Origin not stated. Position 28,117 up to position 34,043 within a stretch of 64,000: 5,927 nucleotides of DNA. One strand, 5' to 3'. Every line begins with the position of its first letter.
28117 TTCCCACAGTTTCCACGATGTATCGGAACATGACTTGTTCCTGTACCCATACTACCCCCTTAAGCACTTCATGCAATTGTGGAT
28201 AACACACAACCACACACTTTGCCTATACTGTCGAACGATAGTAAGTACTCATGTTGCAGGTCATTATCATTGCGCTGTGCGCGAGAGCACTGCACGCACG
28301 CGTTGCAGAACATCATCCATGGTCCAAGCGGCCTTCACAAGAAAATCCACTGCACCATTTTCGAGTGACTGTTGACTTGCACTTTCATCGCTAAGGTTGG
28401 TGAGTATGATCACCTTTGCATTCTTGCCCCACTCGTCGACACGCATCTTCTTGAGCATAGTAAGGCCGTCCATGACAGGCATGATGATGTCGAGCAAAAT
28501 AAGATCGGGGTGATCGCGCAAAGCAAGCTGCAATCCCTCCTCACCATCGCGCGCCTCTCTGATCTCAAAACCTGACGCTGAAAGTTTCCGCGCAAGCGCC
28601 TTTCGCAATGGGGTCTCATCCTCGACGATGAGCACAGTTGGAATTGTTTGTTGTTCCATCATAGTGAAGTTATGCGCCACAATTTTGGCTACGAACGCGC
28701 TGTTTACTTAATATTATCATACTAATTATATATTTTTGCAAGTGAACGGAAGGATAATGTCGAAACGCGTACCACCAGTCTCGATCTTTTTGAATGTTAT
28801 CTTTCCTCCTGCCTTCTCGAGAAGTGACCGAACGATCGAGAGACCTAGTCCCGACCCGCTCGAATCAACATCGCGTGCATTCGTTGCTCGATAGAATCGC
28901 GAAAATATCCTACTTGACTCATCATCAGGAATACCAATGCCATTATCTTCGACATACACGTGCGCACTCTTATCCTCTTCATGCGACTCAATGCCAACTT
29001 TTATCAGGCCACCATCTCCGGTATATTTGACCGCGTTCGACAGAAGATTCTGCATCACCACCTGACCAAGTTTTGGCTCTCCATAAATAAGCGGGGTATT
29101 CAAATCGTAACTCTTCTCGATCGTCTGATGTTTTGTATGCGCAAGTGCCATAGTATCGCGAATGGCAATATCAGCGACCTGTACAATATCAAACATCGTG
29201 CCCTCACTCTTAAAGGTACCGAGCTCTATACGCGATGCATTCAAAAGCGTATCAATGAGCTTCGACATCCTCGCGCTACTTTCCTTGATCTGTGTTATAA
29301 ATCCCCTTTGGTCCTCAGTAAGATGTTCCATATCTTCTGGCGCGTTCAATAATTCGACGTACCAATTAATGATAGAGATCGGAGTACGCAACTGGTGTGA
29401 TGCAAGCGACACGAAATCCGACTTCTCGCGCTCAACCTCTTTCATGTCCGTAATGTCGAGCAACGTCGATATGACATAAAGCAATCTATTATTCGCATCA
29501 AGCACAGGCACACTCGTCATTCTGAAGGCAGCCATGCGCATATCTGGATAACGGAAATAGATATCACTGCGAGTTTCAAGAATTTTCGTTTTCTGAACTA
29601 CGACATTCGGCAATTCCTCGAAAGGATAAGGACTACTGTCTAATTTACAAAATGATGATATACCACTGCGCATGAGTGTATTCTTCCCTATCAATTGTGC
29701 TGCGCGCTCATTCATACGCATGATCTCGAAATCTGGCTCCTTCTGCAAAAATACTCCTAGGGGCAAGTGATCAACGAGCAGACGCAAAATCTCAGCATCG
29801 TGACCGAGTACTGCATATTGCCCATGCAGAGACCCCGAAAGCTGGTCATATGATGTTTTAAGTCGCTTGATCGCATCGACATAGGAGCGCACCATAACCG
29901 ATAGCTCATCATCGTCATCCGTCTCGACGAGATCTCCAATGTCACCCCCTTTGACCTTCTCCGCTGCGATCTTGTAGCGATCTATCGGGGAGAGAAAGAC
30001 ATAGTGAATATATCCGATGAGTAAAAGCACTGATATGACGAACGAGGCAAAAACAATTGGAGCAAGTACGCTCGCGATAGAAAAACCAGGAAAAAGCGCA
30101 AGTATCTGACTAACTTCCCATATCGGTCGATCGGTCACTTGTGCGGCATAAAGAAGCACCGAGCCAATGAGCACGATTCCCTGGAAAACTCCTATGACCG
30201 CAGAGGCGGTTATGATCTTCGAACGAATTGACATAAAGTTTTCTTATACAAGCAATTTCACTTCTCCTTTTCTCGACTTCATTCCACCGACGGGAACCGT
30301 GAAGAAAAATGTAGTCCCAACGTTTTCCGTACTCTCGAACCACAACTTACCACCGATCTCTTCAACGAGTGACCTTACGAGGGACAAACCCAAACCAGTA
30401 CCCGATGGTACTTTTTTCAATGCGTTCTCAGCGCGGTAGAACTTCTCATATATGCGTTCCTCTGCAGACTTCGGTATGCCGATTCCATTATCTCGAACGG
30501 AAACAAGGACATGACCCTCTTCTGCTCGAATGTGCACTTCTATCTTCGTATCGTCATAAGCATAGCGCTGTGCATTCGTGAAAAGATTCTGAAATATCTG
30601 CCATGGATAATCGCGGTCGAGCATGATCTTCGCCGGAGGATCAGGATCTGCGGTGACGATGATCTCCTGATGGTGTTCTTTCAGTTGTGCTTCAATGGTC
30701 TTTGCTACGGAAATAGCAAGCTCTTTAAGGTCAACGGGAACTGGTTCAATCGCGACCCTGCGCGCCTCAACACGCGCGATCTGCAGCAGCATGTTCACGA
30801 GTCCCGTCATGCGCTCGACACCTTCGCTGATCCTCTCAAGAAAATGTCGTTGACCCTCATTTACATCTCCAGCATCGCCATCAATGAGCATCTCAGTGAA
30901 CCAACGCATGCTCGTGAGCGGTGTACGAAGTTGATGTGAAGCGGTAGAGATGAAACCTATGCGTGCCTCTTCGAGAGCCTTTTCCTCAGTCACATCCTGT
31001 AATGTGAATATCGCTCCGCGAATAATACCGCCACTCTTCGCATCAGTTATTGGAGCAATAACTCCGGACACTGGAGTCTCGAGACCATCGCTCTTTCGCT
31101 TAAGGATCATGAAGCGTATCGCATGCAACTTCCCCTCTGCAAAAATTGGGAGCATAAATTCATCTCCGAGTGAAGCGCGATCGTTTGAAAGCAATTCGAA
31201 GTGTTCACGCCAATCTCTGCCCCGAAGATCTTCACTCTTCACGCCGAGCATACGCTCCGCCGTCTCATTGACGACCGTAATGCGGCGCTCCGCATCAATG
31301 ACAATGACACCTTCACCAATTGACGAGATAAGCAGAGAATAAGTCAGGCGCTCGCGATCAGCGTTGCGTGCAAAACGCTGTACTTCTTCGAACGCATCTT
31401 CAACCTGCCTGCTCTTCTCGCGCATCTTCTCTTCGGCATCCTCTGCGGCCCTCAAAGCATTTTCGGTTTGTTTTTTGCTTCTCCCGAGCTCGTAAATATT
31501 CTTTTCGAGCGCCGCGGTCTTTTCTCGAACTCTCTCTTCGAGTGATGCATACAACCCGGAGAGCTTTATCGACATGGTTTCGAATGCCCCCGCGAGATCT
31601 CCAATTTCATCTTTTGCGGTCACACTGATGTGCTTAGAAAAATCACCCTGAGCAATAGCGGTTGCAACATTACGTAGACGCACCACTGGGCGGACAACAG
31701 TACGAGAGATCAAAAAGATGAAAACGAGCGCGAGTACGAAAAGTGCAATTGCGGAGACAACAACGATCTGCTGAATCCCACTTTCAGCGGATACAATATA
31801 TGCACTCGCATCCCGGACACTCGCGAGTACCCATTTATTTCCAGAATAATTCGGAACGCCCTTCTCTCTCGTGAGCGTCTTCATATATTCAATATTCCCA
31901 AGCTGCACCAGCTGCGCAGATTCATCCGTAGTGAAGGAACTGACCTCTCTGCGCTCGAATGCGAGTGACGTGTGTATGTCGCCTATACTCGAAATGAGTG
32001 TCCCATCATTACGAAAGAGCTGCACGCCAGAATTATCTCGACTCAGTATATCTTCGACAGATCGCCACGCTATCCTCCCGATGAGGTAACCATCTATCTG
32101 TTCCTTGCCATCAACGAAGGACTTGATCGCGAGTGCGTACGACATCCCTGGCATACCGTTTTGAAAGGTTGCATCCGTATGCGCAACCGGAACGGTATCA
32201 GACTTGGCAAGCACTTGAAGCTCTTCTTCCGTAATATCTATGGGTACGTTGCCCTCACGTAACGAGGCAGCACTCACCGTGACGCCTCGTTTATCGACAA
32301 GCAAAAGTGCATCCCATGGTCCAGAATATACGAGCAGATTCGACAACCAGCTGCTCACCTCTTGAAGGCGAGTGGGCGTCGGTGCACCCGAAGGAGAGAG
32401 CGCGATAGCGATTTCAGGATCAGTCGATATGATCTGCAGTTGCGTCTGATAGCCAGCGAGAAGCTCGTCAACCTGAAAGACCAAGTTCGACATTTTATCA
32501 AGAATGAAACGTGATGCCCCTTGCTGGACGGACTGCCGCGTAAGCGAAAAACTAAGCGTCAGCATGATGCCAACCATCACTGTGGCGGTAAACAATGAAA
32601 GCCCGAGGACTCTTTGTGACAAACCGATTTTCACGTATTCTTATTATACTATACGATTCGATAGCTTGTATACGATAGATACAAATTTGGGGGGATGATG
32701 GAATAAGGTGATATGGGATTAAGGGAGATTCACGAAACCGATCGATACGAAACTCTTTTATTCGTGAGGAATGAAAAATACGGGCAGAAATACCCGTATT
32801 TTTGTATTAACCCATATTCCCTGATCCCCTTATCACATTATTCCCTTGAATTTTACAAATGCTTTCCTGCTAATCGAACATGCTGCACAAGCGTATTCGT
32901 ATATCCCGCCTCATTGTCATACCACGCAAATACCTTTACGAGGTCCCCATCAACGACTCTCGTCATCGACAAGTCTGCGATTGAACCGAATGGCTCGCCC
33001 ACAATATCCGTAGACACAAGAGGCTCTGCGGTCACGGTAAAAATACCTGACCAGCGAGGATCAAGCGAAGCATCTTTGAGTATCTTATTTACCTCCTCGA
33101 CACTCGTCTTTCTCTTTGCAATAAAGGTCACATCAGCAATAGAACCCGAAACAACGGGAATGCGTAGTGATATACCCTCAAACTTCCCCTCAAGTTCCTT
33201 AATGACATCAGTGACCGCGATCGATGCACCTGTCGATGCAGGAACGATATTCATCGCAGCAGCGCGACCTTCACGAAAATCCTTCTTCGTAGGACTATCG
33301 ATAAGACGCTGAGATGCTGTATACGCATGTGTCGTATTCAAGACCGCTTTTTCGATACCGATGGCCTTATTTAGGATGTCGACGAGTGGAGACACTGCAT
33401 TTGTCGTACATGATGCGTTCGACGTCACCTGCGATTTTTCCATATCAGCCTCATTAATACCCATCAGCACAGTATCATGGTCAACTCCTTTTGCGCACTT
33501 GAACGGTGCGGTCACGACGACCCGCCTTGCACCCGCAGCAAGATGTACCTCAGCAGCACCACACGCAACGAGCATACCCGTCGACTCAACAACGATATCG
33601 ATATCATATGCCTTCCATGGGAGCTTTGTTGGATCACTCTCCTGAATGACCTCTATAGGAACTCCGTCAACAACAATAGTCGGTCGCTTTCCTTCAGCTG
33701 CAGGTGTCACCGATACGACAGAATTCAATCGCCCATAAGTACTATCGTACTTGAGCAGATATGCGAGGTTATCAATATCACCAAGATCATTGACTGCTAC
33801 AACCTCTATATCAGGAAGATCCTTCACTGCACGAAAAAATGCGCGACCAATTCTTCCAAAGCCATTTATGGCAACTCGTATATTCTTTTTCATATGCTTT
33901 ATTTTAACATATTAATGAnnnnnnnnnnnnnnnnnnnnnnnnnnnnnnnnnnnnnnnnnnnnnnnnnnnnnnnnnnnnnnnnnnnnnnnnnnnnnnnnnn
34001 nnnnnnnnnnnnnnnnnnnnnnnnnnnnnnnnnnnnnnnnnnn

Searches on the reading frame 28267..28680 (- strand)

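Call 13: search_protein_families(library=pfam, proteins=[window:28267-28680:-], max_evalue=0.001)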
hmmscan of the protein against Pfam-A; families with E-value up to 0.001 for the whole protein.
window:28267-28680:- (137 aa): 1 family
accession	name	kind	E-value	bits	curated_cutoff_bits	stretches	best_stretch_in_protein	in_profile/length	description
PF00072.30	Response_reg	-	4e-25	88.6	30.2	1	16-128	1-110/111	Response regulator receiver domain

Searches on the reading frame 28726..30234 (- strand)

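Call 13: search_protein_families(library=pfam, proteins=[window:28726-30234:-], max_evalue=0.001)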
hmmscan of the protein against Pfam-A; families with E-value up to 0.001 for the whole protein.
window:28726-30234:- (502 aa): 4 families
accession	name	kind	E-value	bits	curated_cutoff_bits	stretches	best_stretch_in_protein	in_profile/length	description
PF02518.31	HATPase_c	-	7.9e-27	94.3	26.4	1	391-497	7-109/111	Histidine kinase-, DNA gyrase B-, and HSP90-like ATPase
PF00512.31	HisKA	-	1.7e-14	54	26.9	1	271-338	2-65/66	His Kinase A (phospho-acceptor) domain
PF13426.13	PAS_9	-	4.3e-05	24.2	27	1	159-263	2-103/103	PAS domain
PF13188.13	PAS_8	-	0.00072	19.8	21.8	0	149-188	2-39/65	PAS domain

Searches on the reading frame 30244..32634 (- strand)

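Call 13: search_protein_families(library=pfam, proteins=[window:30244-32634:-], max_evalue=0.001)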
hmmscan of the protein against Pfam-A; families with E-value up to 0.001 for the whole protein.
window:30244-32634:- (796 aa): 9 families
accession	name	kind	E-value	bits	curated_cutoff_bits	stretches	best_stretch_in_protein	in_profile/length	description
PF02518.31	HATPase_c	-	7.6e-28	97.6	26.4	1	676-782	5-109/111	Histidine kinase-, DNA gyrase B-, and HSP90-like ATPase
PF00512.31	HisKA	-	6.7e-17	61.7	26.9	1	559-624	3-65/66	His Kinase A (phospho-acceptor) domain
PF00672.30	HAMP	-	1.2e-13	51.5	25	1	308-358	1-51/53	HAMP domain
PF13426.13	PAS_9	-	2.3e-13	50.7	27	1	441-550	2-103/103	PAS domain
PF08448.16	PAS_4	-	2.2e-08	34.7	23.1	1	438-552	3-109/110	PAS fold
PF00989.32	PAS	-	1.2e-07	32.2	22.6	1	432-548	3-113/113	PAS fold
PF13188.13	PAS_8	-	1.6e-07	31.4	21.8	1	432-487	3-55/65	PAS domain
PF24820.1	Diguanyl_cycl_sensor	-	1.9e-05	25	28.1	1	435-479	1-45/109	Diguanylate cyclase-like sensor domain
PF13581.12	HATPase_c_2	-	5.6e-05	23.6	27.4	1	684-760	39-112/127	Histidine kinase-like ATPase domain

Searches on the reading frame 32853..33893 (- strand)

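Call 13: search_protein_families(library=pfam, proteins=[window:32853-33893:-], max_evalue=0.001)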
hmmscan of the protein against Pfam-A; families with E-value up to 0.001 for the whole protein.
window:32853-33893:- (346 aa): 2 families
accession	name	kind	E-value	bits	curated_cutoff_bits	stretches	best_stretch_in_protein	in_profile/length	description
PF02800.25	Gp_dh_C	-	7.4e-50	169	24.4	1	168-325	2-158/158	Glyceraldehyde 3-phosphate dehydrogenase, C-terminal domain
PF00044.30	Gp_dh_N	-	4.9e-34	117.1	31.7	1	5-108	1-98/101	Glyceraldehyde 3-phosphate dehydrogenase, NAD binding domain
